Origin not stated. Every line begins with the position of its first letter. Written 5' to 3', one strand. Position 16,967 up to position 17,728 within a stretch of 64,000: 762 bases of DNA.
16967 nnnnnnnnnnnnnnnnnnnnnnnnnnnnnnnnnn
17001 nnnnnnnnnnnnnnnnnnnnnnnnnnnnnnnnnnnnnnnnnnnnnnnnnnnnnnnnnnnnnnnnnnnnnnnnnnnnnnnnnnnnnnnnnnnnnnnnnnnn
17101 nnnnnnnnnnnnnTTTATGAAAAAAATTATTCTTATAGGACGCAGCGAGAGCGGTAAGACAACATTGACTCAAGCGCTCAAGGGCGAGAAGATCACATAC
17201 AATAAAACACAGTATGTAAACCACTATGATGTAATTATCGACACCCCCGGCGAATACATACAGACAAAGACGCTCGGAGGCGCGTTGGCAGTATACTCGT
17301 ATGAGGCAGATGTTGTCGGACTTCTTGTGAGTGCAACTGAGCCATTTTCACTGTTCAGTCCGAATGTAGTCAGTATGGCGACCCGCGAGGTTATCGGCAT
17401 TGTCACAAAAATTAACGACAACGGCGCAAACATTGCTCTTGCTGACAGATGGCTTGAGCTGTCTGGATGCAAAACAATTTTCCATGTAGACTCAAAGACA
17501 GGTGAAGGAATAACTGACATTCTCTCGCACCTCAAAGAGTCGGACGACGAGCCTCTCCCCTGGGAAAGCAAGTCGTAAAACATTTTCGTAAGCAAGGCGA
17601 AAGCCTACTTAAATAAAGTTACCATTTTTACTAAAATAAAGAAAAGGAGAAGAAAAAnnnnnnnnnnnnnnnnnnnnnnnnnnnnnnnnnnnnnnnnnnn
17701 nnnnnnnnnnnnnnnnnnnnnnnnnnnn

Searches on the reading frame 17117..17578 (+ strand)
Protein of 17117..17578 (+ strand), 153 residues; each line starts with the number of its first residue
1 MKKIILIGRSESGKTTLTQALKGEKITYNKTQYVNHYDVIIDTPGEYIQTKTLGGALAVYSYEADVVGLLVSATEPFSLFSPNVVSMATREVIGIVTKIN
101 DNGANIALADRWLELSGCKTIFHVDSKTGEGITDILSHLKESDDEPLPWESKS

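Call 4: search_protein_families(library=pfam, proteins=[window:17117-17578:+], max_evalue=0.001)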
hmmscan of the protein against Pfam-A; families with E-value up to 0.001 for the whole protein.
window:17117-17578:+ (153 aa): 2 families
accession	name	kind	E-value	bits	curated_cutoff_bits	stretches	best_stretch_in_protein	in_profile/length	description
PF10662.15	PduV-EutP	-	1e-49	168.4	21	1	1-140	1-142/143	Ethanolamine utilisation - propanediol utilisation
PF01926.29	MMR_HSR1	-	3.4e-05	24.4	21.9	1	3-78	1-90/113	50S ribosome-binding GTPase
